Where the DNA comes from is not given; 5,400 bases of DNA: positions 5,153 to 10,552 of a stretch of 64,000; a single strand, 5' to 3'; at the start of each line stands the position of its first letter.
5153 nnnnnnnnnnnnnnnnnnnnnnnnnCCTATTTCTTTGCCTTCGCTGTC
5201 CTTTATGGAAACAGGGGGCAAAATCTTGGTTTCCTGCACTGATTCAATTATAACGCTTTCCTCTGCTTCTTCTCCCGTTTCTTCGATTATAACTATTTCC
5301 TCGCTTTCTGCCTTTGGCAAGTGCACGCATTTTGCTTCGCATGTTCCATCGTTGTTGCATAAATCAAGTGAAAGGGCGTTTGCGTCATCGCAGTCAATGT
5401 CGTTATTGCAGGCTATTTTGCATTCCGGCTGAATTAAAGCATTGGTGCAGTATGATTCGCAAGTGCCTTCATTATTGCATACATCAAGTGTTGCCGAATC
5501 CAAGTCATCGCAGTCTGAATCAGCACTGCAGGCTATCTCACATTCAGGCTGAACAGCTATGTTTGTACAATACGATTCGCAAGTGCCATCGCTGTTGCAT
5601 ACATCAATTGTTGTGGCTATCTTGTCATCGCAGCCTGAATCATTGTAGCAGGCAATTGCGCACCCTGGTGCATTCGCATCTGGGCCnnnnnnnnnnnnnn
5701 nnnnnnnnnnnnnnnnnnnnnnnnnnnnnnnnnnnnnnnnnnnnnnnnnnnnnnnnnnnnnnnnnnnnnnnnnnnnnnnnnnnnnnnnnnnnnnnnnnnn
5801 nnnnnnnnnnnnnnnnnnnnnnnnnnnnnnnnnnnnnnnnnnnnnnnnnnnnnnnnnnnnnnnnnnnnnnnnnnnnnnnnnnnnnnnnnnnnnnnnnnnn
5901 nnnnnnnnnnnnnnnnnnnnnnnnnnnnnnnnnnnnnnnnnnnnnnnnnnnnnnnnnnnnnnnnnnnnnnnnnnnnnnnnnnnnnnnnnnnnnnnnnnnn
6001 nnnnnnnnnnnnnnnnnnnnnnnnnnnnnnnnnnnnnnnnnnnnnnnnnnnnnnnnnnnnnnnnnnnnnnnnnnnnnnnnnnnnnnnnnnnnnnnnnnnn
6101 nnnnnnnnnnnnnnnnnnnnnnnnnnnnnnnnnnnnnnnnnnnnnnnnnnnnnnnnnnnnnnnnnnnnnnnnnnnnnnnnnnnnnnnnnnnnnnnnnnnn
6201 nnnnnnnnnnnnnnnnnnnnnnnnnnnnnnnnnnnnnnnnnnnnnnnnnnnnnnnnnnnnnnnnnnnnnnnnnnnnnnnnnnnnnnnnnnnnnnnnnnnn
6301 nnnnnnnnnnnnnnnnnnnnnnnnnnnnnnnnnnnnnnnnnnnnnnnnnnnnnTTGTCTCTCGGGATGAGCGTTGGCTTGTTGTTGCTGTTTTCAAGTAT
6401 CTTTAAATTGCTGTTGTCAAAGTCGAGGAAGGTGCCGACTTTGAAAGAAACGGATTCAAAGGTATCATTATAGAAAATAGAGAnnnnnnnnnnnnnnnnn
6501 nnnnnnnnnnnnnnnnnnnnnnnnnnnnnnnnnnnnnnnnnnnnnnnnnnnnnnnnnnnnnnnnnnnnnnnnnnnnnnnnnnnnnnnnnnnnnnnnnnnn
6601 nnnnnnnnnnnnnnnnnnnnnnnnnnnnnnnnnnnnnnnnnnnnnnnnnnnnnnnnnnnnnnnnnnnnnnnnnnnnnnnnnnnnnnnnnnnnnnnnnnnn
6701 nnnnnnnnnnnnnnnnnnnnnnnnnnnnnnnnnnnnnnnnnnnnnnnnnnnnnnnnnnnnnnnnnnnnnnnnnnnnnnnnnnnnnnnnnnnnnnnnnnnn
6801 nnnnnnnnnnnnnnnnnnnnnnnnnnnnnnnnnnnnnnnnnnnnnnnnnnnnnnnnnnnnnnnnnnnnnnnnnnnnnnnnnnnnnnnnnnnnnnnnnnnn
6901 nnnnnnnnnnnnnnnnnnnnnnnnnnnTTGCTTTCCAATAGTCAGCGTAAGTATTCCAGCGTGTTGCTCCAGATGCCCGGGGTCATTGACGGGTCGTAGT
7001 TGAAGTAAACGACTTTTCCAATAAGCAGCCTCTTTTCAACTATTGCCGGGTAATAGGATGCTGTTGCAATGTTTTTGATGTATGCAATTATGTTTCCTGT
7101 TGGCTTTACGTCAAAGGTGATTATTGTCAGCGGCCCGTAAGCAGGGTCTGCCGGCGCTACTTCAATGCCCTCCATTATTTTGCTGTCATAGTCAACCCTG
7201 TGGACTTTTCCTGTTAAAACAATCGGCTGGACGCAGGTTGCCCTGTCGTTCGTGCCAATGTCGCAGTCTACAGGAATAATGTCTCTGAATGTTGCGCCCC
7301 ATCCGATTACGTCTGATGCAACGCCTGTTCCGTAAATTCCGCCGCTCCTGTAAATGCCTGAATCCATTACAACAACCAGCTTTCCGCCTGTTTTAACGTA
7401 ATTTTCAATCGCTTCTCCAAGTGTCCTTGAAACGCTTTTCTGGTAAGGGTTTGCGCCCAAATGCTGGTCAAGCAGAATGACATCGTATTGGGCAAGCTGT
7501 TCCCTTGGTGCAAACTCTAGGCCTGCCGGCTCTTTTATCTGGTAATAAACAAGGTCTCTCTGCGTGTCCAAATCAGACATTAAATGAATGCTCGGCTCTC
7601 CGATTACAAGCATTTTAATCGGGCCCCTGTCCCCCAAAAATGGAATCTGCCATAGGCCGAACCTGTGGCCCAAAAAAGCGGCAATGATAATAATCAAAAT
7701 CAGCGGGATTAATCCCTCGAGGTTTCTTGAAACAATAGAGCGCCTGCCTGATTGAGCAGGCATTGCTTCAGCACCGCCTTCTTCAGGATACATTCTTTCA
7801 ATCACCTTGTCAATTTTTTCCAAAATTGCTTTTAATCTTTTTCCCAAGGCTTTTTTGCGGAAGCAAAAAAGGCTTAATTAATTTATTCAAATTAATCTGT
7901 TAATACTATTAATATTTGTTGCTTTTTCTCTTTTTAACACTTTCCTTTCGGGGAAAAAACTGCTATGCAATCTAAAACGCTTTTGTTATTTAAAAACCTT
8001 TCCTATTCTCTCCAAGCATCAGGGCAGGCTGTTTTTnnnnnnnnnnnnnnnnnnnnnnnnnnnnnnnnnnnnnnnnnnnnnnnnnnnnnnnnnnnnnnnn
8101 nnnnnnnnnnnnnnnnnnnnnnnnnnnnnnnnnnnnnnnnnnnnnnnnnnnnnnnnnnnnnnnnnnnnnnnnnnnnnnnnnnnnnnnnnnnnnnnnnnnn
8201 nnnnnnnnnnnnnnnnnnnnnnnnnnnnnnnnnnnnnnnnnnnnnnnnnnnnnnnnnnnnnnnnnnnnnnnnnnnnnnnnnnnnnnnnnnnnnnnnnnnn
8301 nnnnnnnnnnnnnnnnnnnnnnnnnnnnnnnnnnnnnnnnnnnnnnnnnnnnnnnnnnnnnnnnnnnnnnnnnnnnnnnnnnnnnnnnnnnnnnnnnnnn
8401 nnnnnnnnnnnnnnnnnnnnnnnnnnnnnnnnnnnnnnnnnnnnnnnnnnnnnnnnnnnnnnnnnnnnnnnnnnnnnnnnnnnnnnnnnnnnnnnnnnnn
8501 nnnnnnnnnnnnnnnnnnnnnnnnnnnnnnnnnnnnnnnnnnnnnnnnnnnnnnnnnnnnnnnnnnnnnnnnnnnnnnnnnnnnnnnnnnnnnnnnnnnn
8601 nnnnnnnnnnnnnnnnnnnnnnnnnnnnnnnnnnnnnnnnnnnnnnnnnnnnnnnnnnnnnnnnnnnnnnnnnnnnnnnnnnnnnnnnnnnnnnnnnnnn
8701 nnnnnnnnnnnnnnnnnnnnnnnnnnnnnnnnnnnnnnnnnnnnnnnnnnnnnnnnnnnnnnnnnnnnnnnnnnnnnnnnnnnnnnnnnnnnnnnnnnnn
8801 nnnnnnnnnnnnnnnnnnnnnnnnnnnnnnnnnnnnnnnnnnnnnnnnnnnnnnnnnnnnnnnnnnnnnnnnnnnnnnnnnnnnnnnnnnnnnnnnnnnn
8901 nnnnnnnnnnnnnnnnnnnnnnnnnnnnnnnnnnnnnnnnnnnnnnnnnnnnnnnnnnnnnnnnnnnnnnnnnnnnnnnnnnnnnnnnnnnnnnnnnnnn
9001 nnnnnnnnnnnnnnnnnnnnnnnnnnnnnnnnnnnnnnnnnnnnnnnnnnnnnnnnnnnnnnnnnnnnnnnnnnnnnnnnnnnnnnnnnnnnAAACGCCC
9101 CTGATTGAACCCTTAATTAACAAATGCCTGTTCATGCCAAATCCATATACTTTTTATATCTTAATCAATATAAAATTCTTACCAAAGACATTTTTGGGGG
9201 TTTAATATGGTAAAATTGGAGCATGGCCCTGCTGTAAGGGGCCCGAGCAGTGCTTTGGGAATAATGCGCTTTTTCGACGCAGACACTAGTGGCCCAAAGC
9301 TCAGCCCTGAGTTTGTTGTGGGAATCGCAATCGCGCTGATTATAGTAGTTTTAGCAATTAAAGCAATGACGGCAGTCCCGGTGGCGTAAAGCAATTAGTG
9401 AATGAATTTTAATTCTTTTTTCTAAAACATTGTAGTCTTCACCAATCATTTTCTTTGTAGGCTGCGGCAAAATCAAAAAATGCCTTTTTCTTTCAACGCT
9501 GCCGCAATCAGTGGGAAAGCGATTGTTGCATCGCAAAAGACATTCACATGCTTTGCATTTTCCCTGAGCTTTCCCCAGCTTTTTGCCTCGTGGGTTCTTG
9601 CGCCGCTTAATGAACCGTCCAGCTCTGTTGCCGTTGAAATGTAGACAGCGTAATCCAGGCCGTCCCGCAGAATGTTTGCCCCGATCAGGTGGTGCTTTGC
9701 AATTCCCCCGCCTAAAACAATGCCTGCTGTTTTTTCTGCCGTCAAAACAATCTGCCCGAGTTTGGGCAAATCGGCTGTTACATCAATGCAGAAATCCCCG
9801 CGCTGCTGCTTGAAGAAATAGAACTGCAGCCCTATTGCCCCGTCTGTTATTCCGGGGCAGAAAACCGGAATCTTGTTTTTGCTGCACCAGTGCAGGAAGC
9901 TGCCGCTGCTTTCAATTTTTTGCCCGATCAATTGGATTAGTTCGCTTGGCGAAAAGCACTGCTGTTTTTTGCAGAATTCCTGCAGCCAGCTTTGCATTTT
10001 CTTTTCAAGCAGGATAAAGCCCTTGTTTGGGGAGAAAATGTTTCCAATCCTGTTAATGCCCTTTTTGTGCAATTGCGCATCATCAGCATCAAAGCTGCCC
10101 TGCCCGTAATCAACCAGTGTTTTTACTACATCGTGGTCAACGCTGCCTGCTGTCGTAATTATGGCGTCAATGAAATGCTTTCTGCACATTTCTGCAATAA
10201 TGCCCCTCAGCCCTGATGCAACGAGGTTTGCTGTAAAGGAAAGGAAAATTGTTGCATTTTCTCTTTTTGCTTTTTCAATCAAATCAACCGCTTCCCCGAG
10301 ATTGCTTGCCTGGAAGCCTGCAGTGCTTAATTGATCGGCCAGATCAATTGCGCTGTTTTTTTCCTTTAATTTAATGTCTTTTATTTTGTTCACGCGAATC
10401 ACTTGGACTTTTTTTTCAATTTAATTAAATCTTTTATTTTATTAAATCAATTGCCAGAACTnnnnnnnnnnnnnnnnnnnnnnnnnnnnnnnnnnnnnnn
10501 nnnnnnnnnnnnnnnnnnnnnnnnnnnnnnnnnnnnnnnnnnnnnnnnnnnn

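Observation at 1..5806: A giant modular surface protein is missing from the ORF track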

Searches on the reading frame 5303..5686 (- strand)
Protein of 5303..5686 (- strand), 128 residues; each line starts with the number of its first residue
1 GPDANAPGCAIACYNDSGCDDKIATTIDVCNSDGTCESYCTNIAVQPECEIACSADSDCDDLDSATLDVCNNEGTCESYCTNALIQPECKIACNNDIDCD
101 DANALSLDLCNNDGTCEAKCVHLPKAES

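Call 72: search_solved_structures(query=window:5303-5686:-, max_evalue=10)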
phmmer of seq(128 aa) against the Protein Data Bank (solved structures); distinct sequences matched with E-value up to 10: 0.

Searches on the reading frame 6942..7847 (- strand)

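Call 16: search_protein_families(library=pfam, proteins=[window:6942-7847:-], max_evalue=0.01)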
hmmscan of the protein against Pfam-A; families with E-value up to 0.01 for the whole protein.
window:6942-7847:- (301 aa): 1 family
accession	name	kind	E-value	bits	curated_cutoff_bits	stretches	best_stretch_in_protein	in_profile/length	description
PF08532.16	Glyco_hydro_42M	-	0.0029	17.6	25.8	0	117-166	54-96/207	Beta-galactosidase trimerisation domain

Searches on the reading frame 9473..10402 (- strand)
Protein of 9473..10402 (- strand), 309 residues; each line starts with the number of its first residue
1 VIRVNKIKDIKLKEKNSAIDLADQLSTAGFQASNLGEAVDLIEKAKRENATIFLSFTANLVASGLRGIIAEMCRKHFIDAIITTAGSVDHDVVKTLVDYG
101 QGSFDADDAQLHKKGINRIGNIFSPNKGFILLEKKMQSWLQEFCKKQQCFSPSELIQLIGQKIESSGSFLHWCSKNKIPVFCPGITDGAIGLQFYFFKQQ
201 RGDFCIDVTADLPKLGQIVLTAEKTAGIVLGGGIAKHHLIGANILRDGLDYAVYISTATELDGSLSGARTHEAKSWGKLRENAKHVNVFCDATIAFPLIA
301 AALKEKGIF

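Call 17: search_protein_families(library=pfam, proteins=[window:9473-10402:-], max_evalue=0.01)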
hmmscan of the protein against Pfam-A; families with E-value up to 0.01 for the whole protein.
window:9473-10402:- (309 aa): 1 family
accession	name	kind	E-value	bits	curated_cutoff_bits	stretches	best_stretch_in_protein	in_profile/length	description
PF01916.23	DS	-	2.6e-105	352.3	27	1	21-302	2-287/288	Deoxyhypusine synthase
